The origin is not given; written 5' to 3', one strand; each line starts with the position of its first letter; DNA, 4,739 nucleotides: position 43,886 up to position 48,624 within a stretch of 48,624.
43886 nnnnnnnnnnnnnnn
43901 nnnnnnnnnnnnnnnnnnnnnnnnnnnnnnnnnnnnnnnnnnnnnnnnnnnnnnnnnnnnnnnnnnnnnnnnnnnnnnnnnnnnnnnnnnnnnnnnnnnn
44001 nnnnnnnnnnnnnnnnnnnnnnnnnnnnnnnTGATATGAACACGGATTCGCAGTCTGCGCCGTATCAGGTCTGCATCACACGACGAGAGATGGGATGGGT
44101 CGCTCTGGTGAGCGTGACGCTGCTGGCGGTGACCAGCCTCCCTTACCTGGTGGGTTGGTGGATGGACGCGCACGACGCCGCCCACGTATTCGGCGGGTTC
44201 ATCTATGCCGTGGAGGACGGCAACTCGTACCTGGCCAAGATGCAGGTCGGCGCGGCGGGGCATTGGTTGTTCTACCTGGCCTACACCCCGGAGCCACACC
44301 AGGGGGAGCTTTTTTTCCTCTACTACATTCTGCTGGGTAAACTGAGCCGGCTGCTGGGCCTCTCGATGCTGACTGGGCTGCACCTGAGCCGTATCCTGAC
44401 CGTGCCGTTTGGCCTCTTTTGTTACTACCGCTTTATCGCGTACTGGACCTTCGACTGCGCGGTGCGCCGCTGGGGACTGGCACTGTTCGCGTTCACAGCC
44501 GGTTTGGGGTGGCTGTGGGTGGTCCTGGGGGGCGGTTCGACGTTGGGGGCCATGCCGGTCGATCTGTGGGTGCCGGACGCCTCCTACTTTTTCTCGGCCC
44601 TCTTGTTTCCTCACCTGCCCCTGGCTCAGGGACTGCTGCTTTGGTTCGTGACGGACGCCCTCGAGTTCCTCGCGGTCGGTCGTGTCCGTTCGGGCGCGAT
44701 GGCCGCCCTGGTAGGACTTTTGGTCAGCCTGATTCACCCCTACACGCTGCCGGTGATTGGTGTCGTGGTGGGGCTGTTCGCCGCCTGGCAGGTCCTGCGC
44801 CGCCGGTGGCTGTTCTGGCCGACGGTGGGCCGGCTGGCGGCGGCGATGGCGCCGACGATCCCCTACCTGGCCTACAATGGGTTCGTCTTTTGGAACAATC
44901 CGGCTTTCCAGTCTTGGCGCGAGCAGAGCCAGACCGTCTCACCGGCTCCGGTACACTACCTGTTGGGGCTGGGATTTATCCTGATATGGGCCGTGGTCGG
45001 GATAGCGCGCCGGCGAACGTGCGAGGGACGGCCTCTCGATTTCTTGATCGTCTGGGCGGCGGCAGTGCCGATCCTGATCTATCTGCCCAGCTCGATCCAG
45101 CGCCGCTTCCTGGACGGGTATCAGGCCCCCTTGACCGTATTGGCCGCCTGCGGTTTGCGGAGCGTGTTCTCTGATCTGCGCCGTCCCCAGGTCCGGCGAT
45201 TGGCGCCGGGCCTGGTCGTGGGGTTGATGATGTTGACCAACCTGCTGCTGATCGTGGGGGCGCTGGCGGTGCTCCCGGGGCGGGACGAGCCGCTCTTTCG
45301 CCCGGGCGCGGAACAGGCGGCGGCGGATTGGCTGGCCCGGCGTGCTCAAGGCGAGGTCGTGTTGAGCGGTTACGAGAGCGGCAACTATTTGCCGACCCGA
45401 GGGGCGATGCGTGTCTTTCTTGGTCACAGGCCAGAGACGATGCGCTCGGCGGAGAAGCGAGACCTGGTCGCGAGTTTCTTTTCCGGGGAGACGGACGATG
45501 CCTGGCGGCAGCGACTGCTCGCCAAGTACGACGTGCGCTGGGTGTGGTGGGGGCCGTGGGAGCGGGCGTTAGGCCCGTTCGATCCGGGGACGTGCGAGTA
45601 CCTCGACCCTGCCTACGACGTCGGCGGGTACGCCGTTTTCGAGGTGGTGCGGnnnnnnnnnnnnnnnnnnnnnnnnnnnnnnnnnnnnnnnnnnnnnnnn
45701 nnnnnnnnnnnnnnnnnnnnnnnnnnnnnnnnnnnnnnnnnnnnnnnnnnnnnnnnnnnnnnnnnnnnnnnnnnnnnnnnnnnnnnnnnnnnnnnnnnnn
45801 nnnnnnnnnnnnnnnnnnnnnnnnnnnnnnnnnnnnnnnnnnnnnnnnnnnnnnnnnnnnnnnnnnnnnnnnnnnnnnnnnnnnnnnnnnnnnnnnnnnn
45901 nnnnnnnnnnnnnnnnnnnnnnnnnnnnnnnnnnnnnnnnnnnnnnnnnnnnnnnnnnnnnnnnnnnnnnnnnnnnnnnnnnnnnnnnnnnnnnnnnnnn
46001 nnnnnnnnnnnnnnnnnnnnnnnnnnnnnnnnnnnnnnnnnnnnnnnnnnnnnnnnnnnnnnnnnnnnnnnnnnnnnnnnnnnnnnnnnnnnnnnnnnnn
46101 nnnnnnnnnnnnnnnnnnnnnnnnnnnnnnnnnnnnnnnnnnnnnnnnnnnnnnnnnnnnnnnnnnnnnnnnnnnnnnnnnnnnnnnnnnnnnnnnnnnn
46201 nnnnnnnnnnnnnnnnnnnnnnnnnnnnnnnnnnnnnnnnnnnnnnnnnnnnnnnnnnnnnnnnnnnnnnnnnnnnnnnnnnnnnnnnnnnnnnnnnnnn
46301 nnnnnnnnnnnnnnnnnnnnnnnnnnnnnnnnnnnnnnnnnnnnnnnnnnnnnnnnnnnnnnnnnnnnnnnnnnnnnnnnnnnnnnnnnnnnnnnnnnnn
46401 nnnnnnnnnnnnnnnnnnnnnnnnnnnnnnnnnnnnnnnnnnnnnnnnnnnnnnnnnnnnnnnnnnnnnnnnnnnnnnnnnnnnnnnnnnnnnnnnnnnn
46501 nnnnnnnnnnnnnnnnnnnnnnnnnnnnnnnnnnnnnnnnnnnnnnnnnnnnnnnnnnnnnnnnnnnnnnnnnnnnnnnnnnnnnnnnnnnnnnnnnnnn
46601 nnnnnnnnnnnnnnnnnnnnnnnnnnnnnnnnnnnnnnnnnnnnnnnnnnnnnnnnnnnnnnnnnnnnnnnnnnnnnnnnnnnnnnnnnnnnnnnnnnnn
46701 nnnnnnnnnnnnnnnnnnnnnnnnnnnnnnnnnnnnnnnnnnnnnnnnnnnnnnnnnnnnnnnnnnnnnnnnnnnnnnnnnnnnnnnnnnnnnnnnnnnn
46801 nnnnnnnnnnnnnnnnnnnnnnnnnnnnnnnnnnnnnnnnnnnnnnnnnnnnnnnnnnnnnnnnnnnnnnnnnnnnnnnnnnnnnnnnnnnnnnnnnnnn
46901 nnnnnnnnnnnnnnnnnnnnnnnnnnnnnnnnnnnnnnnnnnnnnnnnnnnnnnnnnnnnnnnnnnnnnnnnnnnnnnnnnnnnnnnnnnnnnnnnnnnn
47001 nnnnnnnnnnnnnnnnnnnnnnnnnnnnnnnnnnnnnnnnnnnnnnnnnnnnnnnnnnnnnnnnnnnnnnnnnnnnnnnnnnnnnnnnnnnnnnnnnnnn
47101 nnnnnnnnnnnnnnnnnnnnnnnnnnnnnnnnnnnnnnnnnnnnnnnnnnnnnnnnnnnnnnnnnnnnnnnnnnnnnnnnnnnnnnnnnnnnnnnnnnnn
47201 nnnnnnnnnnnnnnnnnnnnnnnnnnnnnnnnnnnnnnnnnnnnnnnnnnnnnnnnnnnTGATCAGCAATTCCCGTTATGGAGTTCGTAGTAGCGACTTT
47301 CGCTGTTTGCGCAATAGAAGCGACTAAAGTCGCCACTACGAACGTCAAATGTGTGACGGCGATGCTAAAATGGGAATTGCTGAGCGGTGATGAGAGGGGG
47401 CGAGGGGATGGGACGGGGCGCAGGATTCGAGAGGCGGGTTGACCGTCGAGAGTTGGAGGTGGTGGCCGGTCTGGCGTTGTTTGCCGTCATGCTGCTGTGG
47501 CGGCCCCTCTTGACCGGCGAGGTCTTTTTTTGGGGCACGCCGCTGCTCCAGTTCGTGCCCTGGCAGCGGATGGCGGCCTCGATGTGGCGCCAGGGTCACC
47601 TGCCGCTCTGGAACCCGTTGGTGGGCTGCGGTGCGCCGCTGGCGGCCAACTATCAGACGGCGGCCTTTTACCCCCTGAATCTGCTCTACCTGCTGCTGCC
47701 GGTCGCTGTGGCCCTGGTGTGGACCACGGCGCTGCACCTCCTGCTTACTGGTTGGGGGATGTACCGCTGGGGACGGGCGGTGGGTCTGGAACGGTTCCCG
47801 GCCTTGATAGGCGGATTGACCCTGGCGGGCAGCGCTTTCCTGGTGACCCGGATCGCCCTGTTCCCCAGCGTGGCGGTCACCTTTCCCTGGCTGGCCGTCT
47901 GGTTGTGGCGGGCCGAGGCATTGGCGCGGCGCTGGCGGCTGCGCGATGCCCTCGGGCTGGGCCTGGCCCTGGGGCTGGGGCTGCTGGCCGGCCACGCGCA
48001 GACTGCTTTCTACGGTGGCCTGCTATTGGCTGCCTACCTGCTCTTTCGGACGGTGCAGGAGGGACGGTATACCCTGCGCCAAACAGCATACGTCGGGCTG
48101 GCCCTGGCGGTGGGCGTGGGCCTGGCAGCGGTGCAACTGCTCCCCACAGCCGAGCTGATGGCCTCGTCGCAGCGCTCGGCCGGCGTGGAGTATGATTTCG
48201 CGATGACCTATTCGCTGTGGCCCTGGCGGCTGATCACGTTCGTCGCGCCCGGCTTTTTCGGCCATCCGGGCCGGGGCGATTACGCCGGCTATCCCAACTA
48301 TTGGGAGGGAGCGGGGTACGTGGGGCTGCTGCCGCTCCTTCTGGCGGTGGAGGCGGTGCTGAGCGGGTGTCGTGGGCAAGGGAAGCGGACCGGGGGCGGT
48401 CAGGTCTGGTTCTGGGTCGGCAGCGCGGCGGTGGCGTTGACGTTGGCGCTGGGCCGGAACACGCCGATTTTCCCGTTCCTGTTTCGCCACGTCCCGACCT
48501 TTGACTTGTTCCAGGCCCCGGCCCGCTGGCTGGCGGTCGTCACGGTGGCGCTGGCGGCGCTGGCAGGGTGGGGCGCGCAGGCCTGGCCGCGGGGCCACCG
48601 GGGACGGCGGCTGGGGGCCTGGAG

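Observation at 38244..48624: Ten-kb array of six giant polytopic membrane proteins: duplicated [unassigned GT-C-like family + YfhO] modules around a membrane-embedded SpeE-like enzyme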

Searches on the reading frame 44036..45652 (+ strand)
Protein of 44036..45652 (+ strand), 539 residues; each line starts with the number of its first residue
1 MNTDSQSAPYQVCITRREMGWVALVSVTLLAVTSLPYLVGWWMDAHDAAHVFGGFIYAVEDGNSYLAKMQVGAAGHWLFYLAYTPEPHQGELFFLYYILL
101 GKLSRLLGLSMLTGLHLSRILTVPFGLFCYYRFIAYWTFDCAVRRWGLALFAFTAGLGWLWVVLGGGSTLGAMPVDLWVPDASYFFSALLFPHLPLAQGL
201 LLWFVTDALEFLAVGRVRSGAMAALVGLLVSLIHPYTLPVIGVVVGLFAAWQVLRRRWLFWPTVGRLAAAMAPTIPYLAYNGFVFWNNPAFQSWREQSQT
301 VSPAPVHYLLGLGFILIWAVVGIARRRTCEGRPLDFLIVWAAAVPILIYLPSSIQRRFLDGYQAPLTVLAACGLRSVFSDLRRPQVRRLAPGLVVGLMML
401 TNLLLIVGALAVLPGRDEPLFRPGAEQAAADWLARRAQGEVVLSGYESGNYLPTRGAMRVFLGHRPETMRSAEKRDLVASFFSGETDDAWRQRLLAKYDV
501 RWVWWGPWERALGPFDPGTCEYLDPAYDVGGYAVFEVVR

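Call 4: search_protein_families(library=pfam, proteins=[window:44036-45652:+], max_evalue=1)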
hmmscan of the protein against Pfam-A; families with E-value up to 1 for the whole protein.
window:44036-45652:+ (539 aa): 1 family
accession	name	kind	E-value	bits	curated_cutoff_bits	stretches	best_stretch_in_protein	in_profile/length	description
PF21457.3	zf-CCCH_2-like_3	-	0.052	13.7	27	1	516-529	12-25/29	RNA-binding, Nab2-type zinc finger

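Call 5: search_protein_families(library=ncbifam, proteins=[window:44036-45652:+], max_evalue=1)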
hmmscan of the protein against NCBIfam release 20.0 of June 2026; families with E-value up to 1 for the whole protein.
window:44036-45652:+ (539 aa): 0 families

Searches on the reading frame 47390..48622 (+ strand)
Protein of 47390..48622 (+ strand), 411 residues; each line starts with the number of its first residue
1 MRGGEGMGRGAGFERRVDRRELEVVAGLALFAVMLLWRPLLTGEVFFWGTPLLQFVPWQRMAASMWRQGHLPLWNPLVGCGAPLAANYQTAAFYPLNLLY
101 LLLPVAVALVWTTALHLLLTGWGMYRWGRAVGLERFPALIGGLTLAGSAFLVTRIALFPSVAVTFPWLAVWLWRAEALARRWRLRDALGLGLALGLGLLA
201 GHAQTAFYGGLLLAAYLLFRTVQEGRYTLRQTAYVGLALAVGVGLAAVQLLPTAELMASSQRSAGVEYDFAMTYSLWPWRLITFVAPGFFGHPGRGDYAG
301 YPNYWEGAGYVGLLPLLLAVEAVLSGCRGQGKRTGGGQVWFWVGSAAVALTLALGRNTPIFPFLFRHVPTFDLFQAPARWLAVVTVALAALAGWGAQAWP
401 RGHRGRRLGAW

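Call 4: search_protein_families(library=pfam, proteins=[window:47390-48622:+], max_evalue=1)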
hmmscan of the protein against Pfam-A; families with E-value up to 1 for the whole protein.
window:47390-48622:+ (411 aa): 1 family
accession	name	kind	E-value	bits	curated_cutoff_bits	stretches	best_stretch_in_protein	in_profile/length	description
PF09586.16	YfhO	-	6e-05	22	28.5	1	84-320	67-292/835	Bacterial membrane protein YfhO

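Call 5: search_protein_families(library=ncbifam, proteins=[window:47390-48622:+], max_evalue=1)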
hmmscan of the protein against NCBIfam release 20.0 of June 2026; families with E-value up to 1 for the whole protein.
window:47390-48622:+ (411 aa): 1 family
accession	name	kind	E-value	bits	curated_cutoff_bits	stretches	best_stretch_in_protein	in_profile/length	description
NF047590.1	GlcsyltransPgfM2Strep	equivalog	0.0068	14.6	1500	1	211-318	225-333/884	glycosyltransferase PgfM2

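Call 72: find_homologous_proteins(query=window:47408-48622:+, max_evalue=1e-10)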
Query window:47408-48622:+ (405 aa): 161 proteins with E <= 1e-10 among 8000 candidates; the best 120 are listed.
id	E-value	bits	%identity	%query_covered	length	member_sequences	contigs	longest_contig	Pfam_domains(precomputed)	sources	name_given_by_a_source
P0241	5.8e-172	590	72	94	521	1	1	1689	-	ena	-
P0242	5.0e-166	571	69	98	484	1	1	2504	PF09586.17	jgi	jgi:hypothetical protein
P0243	1.6e-165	569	70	97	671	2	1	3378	PF09586.17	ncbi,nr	ncbi:MAG TPA: hypothetical protein ENK17_02155, partial [Anaerolineae bacterium]|nr:hypothetical pro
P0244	1.6e-161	556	69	95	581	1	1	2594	PF09586.17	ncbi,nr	ncbi:MAG: YfhO family protein, partial [Anaerolineae bacterium]|nr:YfhO family protein [Anaerolineae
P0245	3.1e-158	545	66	92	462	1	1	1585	-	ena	-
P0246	1.0e-138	481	63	89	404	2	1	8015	-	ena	-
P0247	6.2e-131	455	68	81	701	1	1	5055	PF09586.17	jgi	-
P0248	3.7e-114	400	70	71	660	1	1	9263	PF09586.17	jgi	jgi:hypothetical protein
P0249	5.6e-108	380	60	70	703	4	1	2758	PF09586.17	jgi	jgi:hypothetical protein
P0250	5.2e-106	373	64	67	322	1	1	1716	-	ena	-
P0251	7.6e-101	356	61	68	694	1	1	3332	PF09586.17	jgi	jgi:hypothetical protein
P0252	1.8e-100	355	73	57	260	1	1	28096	-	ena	-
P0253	4.5e-100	354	46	90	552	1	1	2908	-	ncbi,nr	ncbi:MAG TPA: hypothetical protein VJ754_01590, partial [Anaerolineae bacterium]|nr:hypothetical pro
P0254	7.1e-99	350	71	53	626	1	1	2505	PF09586.17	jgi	jgi:hypothetical protein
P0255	3.8e-97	344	49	94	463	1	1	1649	-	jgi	-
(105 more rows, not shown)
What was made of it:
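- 47390..48624 (+): Y2 (g6): N-terminal 405-411 aa of a YfhO-family GT-C protein of about 810 aa, cut off by the contig end. NCBI names homologues 'YfhO family protein' (call 72).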
